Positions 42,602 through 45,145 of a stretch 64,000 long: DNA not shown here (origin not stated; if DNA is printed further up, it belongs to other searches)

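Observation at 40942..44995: ICE cargo: holin, M23-LysM hydrolase, leaderless 747-aa PG-binding/GH-like protein and lipoprotein; candidate holin/endolysin-dependent export (T10SS-like) or bacteriocin module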

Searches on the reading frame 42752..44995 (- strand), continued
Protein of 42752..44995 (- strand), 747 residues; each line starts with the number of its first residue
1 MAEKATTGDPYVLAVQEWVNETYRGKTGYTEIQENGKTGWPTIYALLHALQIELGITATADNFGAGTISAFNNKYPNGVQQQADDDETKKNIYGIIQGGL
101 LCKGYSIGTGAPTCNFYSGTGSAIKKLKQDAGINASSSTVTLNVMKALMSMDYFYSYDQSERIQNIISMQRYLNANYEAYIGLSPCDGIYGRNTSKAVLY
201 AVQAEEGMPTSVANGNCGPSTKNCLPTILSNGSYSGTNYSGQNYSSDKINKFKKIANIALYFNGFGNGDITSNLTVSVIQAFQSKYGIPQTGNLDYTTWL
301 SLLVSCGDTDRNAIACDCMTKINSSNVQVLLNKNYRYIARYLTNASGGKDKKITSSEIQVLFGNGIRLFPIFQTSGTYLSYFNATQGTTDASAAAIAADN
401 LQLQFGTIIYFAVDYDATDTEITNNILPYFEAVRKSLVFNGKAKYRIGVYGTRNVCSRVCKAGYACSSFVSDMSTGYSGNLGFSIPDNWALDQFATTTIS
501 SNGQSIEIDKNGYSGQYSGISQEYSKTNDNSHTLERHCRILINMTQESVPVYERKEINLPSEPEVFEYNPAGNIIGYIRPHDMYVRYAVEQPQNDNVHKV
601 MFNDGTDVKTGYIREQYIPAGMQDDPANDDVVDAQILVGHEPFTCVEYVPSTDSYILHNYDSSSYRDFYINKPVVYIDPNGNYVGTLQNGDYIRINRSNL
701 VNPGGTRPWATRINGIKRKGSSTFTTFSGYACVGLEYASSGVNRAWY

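Call 42: find_encoding_contigs(protein=P0070, flank=8000, max_places=3)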
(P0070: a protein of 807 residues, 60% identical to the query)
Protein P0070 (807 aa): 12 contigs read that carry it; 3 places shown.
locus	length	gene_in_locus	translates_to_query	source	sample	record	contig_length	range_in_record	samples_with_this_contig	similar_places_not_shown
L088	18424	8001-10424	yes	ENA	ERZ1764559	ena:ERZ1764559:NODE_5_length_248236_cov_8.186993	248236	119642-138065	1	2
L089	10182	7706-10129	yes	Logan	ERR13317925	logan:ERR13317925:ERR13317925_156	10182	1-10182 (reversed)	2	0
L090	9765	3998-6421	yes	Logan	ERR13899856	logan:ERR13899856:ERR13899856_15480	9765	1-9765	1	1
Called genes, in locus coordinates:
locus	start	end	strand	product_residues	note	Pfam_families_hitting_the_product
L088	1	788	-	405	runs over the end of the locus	PF12704:MacB_PCD (faint), PF02687:FtsX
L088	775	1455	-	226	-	PF02463:SMC_N, PF00005:ABC_tran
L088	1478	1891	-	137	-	-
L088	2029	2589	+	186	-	-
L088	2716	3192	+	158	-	-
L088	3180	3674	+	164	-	-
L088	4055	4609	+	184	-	-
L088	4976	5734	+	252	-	PF01551:Peptidase_M23, PF08230:CW_7, PF01476:LysM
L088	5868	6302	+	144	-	PF05105:Phage_holin_4_1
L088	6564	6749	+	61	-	-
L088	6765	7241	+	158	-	-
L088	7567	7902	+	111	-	-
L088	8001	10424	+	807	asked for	PF01471:PG_binding_1 (faint), PF08924:Rv2525c_GlyHyd-like, PF27189:YkzU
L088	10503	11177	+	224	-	-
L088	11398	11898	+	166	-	-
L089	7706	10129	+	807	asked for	PF01471:PG_binding_1 (faint), PF08924:Rv2525c_GlyHyd-like, PF27189:YkzU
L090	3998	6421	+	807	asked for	PF01471:PG_binding_1 (faint), PF08924:Rv2525c_GlyHyd-like, PF27189:YkzU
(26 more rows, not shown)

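Call 43: find_encoding_contigs(protein=P0048, flank=8000, max_places=3)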
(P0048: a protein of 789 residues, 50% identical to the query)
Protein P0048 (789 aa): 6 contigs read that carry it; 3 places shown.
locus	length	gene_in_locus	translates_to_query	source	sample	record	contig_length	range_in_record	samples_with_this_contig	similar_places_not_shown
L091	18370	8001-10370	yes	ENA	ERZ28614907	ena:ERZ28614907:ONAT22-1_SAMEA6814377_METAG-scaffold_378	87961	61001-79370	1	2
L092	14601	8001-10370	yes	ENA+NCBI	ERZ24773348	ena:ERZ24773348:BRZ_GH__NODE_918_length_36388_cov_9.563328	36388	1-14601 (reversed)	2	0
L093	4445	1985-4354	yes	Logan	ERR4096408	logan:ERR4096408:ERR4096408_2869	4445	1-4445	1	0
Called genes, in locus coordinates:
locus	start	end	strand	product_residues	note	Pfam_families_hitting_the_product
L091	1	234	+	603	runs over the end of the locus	PF02534:T4SS-DNA_transf, PF10412:TrwB_AAD_bind, PF12696:TraG-D_C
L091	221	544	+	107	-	-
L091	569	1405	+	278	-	PF19478:TrbL_2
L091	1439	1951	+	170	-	-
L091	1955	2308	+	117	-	PF12666:PrgI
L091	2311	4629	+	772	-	PF01935:DUF87 (weak), PF12846:AAA_10 (weak), PF19044:P-loop_TraG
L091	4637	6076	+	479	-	PF05257:CHAP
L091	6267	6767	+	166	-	-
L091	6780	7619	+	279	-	-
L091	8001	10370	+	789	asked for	PF01471:PG_binding_1 (faint), PF08924:Rv2525c_GlyHyd-like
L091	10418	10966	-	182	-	-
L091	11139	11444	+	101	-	PF05105:Phage_holin_4_1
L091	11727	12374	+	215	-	PF08281:Sigma70_r4_2 (weak)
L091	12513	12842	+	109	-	-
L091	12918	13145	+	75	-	-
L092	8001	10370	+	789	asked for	PF01471:PG_binding_1 (faint), PF08924:Rv2525c_GlyHyd-like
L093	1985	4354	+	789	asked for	PF01471:PG_binding_1 (faint), PF08924:Rv2525c_GlyHyd-like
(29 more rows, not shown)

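Call 50: predict_structure(alignment_id=A1)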
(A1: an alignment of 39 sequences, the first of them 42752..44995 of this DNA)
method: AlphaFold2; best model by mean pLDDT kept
length: 747 residues; sequences in the alignment: 39
mean_pLDDT: 88.3   pTM: 0.79
mean pLDDT of the five models: 88.3, 87.7, 87.2, 86.9, 86.0
residues with pLDDT >= 90: 465; 70-90: 225; 50-70: 44; < 50: 13
segments of 3 or more residues with pLDDT < 50: 1-4, 473-480
pLDDT, mean of each block of 10 residues (from residue 1): 60 96 93 89 95 93 92 96 92 97 91 95 95 93 93 78 88 93 77 82 95 89 94 93 95 94 86 94 85 93 77 84 94 90 85 91 91 88 97 95 90 82 94 97 92 84 85 46 58 69 89 74 60 85 97 86 76 93 95 92 89 92 89 94 93 90 88 95 95 92 88 95 94 94 94
secondary structure, 60 per line:
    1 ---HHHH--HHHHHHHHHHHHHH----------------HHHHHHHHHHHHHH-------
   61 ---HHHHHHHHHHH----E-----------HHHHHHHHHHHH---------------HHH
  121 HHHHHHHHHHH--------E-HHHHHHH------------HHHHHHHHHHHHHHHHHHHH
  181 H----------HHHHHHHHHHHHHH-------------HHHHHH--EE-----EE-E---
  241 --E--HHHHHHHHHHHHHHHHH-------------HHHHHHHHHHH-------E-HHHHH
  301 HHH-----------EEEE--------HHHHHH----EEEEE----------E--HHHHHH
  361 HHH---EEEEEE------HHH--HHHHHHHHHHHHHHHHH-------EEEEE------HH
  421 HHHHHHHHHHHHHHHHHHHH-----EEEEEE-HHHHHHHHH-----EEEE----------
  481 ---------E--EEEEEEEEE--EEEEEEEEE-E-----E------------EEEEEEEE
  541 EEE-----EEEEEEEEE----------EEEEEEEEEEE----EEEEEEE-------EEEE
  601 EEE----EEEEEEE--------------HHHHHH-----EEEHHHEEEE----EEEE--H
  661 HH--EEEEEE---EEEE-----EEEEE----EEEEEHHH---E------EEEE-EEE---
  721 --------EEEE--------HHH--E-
elements in order (helices of 4 or more, strands of 3 or more residues): H4-7 H10-23 H40-53 H64-74 H91-102 H118-131 H142-148 H161-181 H192-205 H219-224 H246-262 H276-286 H296-303 E315-318 H327-332 E337-341 H355-363 E367-372 H384-400 E408-412 H419-440 E446-451 H453-461 E467-470 E493-501 E504-512 E533-543 E549-557 E568-578 E583-589 E597-603 E608-614 H629-634 E640-642 E646-649 E654-657 E665-670 E674-677 E683-687 E692-696 E710-713 E715-717 E729-732

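Call 56: fold_search(model_id=the predicted structure, library=pdb)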
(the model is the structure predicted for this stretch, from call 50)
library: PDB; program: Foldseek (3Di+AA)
matches with E <= 10: 1101; with E <= 0.001: 12
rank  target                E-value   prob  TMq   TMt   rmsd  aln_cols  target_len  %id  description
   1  4krt_B                1.0e-07  1.00  0.20  0.38  13.2       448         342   10  X-ray structure of endolysin from clostridium perfringens phage phiSM101 (released 2014-04-02)
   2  4pmn_A                1.3e-07  1.00  0.23  0.73   5.1       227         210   16  Crystal structure of the Mycobacterium tuberculosis Tat-secreted protein Rv2525c in complex with MES (monoclinic cryst (released 2014-10-08)
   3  4pmo_A                1.7e-07  1.00  0.23  0.73   5.0       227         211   16  Crystal structure of the Mycobacterium tuberculosis Tat-secreted protein Rv2525c, monoclinic crystal form I (released 2014-10-08)
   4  4pmq                  2.2e-07  1.00  0.22  0.73   4.9       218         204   16  Crystal structure of the Mycobacterium tuberculosis Tat-secreted protein Rv2525c in complex with L-tartrate (orthorhombi (released 2014-10-08)
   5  4pmr                  2.9e-07  1.00  0.22  0.74   4.4       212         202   16  Crystal structure of the Mycobacterium tuberculosis Tat-secreted protein Rv2525c in complex with HEPES (monoclinic cryst (released 2014-10-08)
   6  1sfs                  1.5e-06  1.00  0.20  0.62   5.0       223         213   12  1.07 A crystal structure of an uncharacterized B. stearothermophilus protein (released 2004-03-02)
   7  7dz3_A                3.5e-04  1.00  0.17  0.39   5.1       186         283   14  Crystal structures of D-allulose 3-epimerase with D-fructose from Sinorhizobium fredii (released 2022-08-03)
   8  5jip_B                4.4e-04  1.00  0.22  0.43  10.6       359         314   11  Crystal structure of the Clostridium perfringens spore cortex lytic enzyme SleM (released 2016-08-10)
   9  7dz2_C                6.1e-04  1.00  0.16  0.38   5.5       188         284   13  Crystal structures of D-allulose 3-epimerase from Sinorhizobium fredii (released 2022-08-03)
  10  7dz3_C                7.7e-04  1.00  0.16  0.37   5.2       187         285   13  Crystal structures of D-allulose 3-epimerase with D-fructose from Sinorhizobium fredii (released 2022-08-03)
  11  5jip_A                8.1e-04  0.99  0.21  0.42  10.5       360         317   11  Crystal structure of the Clostridium perfringens spore cortex lytic enzyme SleM (released 2016-08-10)
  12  7dz4_A                8.6e-04  1.00  0.16  0.38   5.1       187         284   13  Crystal structures of D-allulose 3-epimerase with D-tagatose from Sinorhizobium fredii (released 2022-08-03)
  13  7dz2_A                1.1e-03  1.00  0.16  0.38   5.3       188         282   14  Crystal structures of D-allulose 3-epimerase from Sinorhizobium fredii (released 2022-08-03)
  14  2ww5                  1.6e-03  1.00  0.20  0.32   6.4       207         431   14  3D-structure of the modular autolysin LytC from Streptococcus pneumoniae at 1.6 A resolution (released 2010-04-21)
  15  2wwc                  1.6e-03  1.00  0.20  0.32   6.5       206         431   14  3D-structure of the modular autolysin LytC from Streptococcus pneumoniae in complex with synthetic peptidoglycan ligand (released 2010-04-21)
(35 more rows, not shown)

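Call 61: search_solved_structures(query=A1, max_evalue=0.01, show_alignments=2)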
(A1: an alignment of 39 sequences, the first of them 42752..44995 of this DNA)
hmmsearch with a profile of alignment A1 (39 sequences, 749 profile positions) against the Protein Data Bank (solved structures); distinct sequences matched with E-value up to 0.01: 1.
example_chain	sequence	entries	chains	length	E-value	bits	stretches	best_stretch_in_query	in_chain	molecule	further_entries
1sfs_A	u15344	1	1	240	0.00013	23.4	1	309-420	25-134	Hypothetical protein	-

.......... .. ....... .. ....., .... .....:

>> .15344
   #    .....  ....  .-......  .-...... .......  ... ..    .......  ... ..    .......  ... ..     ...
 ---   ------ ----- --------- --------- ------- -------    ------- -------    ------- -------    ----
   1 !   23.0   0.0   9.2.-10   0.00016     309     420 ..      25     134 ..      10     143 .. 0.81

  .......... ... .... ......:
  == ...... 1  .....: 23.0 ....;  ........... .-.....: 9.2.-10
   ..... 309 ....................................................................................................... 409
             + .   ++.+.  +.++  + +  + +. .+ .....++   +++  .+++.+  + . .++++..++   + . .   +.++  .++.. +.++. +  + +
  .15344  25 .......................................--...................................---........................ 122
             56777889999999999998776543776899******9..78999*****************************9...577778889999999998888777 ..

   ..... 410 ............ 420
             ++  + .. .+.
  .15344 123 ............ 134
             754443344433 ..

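Call 70: search_protein_families(library=pfam, proteins=[L003:6998-9178:+, P0070, L031:9686-15025:+, L057:9998-16135:+, L066:9995-12175:+, L060:9962-12199:+, L003:9286-9828:+, L003:3363-5150:+, L003:5336-5971:+, L003:6428-6955:+], max_evalue=0.001)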
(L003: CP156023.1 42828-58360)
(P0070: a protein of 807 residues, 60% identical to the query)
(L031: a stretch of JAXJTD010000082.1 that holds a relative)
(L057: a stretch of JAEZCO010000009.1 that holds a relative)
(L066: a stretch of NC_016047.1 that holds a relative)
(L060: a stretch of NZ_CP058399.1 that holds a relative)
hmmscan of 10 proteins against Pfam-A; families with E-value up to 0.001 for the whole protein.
L003:6998-9178:+ (726 aa): 3 families
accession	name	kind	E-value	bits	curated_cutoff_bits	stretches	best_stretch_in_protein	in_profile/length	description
PF08924.17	Rv2525c_GlyHyd-like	-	6.2e-49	167.2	27.2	1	310-475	3-157/198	Rv2525c-like, glycoside hydrolase-like domain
PF01471.23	PG_binding_1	-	5.2e-11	43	23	1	95-141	16-57/57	Putative peptidoglycan binding domain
PF21015.2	Ybfg_C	-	1.6e-08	35.1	27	1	529-632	17-115/148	Ybfg C-terminal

P0070 (807 aa): 2 families
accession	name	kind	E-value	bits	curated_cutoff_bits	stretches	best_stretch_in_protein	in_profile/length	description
PF08924.17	Rv2525c_GlyHyd-like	-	1.3e-45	156.5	27.2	1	329-513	2-197/198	Rv2525c-like, glycoside hydrolase-like domain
PF01471.23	PG_binding_1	-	1.3e-05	25.7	23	0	260-299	12-54/57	Putative peptidoglycan binding domain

L031:9686-15025:+ (1779 aa): 5 families
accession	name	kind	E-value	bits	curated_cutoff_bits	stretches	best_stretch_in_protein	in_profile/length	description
PF08924.17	Rv2525c_GlyHyd-like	-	2.5e-50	171.8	27.2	1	436-614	3-196/198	Rv2525c-like, glycoside hydrolase-like domain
PF01471.23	PG_binding_1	-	3e-16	59.8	23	1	358-405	7-54/57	Putative peptidoglycan binding domain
PF18998.6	Flg_new_2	-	1.6e-12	47.7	23.6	1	1527-1597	1-72/73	Divergent InlB B-repeat domain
PF07705.17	CARDB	-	4e-08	33.8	22.7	1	1418-1484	2-68/101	CARDB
PF02368.24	Big_2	-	5.4e-06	26.7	22.8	1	1712-1744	38-70/79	Bacterial Ig-like domain (group 2)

L057:9998-16135:+ (2045 aa): 6 families
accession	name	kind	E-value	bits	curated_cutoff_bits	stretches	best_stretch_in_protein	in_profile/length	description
PF05593.20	RHS_repeat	-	3.8e-148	480.1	22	18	1441-1476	1-36/38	RHS Repeat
PF08924.17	Rv2525c_GlyHyd-like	-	2.1e-49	168.8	27.2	1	308-491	2-196/198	Rv2525c-like, glycoside hydrolase-like domain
PF01471.23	PG_binding_1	-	3.5e-27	94.8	23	2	226-280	2-56/57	Putative peptidoglycan binding domain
PF20148.4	DUF6531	-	2.3e-09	37.9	24.1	1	527-592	2-67/74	Domain of unknown function (DUF6531)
PF23414.1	Beta-prop_EML_2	-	7.6e-09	35.8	90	0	1395-1514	42-163/266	Echinoderm microtubule-associated protein second beta-propeller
PF25174.1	Beta-prop_THOC3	-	3.2e-07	30.1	305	0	953-1089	90-225/272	THOC3 beta-propeller domain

L066:9995-12175:+ (726 aa): 3 families
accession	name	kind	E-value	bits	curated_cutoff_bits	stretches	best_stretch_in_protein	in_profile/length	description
PF21015.2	Ybfg_C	-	7.6e-65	217.8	27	1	523-665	1-143/148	Ybfg C-terminal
PF08924.17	Rv2525c_GlyHyd-like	-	2e-53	181.9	27.2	1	302-493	1-196/198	Rv2525c-like, glycoside hydrolase-like domain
PF01471.23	PG_binding_1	-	3.3e-29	101.3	23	2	222-276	5-57/57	Putative peptidoglycan binding domain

L060:9962-12199:+ (745 aa): 2 families
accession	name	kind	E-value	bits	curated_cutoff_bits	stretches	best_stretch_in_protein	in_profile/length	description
PF08924.17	Rv2525c_GlyHyd-like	-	9.5e-48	163.4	27.2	1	315-481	2-156/198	Rv2525c-like, glycoside hydrolase-like domain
PF01471.23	PG_binding_1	-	1.5e-15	57.5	23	1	243-287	16-56/57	Putative peptidoglycan binding domain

L003:9286-9828:+ (180 aa): 0 families

L003:3363-5150:+ (595 aa): 4 families
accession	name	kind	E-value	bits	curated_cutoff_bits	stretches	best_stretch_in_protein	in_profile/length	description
PF05382.19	Amidase_5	-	4.3e-47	160.1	21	1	163-310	3-136/142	Bacteriophage peptidoglycan hydrolase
PF08460.16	SH3_5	-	4.4e-30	104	22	3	331-391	5-68/68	Bacterial SH3 domain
PF00959.24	Phage_lysozyme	-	1.5e-24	87.2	22.3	1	13-140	2-125/125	Phage lysozyme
PF24315.1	DUF7489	-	0.0006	20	27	0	379-401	17-39/65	Domain of unknown function (DUF7489)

L003:5336-5971:+ (211 aa): 0 families

L003:6428-6955:+ (175 aa): 0 families

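Call 74: search_protein_families(library=ncbifam, proteins=[window:42752-44995:-], max_evalue=0.01)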
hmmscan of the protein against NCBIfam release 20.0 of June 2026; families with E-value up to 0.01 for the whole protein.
window:42752-44995:- (747 aa): 0 families

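Call 75: search_protein_families(library=phrogs, proteins=[window:42752-44995:-], max_evalue=0.001)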
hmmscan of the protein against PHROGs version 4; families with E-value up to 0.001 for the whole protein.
window:42752-44995:- (747 aa): 3 families
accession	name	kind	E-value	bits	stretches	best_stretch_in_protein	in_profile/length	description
phrog_15213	-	unknown function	1.5e-161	540.5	1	9-534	2-508/781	-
phrog_13480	-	lysis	4.3e-18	66.6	1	317-461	6-147/234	endolysin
phrog_23452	-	unknown function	1.3e-06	29.5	0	269-301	88-120/135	-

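Call 81: list_cluster_members(proteins=[window:42752-44995:-, window:42162-42719:-, window:41438-42022:-, window:40942-41346:-])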
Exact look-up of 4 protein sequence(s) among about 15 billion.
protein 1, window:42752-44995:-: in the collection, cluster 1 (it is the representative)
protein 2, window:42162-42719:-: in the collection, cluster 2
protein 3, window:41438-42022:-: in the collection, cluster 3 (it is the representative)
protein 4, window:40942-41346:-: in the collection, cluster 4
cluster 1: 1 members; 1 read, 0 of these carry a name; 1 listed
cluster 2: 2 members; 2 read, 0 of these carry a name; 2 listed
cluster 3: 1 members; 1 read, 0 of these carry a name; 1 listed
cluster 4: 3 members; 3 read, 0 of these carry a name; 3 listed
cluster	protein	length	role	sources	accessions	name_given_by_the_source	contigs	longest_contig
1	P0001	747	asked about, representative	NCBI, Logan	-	-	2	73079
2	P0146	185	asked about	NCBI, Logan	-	-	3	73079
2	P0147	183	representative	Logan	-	-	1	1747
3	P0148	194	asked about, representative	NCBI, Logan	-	-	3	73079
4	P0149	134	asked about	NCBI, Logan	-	-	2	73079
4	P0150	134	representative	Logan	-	-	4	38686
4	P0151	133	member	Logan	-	-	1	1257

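Call 82: search_solved_structures(query=L066:11540-12172:+, max_evalue=1, show_alignments=1)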
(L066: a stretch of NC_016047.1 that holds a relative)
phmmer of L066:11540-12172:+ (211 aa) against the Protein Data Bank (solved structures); distinct sequences matched with E-value up to 1: 1.
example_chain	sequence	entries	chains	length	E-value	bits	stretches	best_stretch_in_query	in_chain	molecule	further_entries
3mp7_B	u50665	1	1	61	0.82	12.5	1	162-193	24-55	Preprotein translocase subunit secE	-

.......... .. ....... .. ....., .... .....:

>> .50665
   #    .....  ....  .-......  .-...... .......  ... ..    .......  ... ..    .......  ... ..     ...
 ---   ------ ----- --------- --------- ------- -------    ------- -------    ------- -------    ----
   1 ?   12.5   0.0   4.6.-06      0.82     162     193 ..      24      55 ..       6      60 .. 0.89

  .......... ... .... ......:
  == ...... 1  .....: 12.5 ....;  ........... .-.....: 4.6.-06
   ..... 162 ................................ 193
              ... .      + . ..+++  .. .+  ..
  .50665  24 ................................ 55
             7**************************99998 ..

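Call 105: search_protein_families(library=pfam, proteins=[L048:4540-5007:-, L048:5117-5374:-, L048:6300-6983:+, L048:7172-7810:+, L048:10377-10913:-, L057:6879-7391:+, L057:8541-9155:+, L057:16229-16885:+, L057:17204-17773:+, L025:13549-13755:+], max_evalue=0.01)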
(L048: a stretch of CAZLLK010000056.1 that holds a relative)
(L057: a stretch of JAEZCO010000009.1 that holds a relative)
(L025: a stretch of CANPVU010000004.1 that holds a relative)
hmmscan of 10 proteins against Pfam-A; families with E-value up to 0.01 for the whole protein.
L048:4540-5007:- (155 aa): 4 families
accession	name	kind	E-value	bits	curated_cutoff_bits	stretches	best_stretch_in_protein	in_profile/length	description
PF08281.18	Sigma70_r4_2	-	2.4e-06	27.5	25.7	1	96-143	4-51/54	Sigma-70, region 4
PF04545.22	Sigma70_r4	-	1.3e-05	25.1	24.1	1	103-148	5-50/50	Sigma-70, region 4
PF16509.11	KORA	-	1.8e-05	25.3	26.7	1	96-148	9-60/84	TrfB plasmid transcriptional repressor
PF13384.12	HTH_23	-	0.0026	18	24.6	1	104-141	3-40/50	Homeodomain-like domain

L048:5117-5374:- (85 aa): 1 family
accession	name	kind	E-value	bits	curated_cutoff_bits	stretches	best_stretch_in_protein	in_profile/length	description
PF12645.13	HTH_16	-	1.5e-05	25.5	22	1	22-59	2-39/65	Helix-turn-helix domain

L048:6300-6983:+ (227 aa): 0 families

L048:7172-7810:+ (212 aa): 0 families

L048:10377-10913:- (178 aa): 0 families

L057:6879-7391:+ (170 aa): 1 family
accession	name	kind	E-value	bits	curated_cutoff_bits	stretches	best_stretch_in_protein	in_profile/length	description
PF07374.17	DUF1492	-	0.0014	19.2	21.5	1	117-156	57-96/100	Protein of unknown function (DUF1492)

L057:8541-9155:+ (204 aa): 1 family
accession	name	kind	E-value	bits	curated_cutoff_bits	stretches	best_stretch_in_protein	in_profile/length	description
PF04288.19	MukE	-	0.0026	17.1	25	1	95-156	82-143/229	MukE-like family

L057:16229-16885:+ (218 aa): 0 families

L057:17204-17773:+ (189 aa): 0 families

L025:13549-13755:+ (68 aa): 0 families
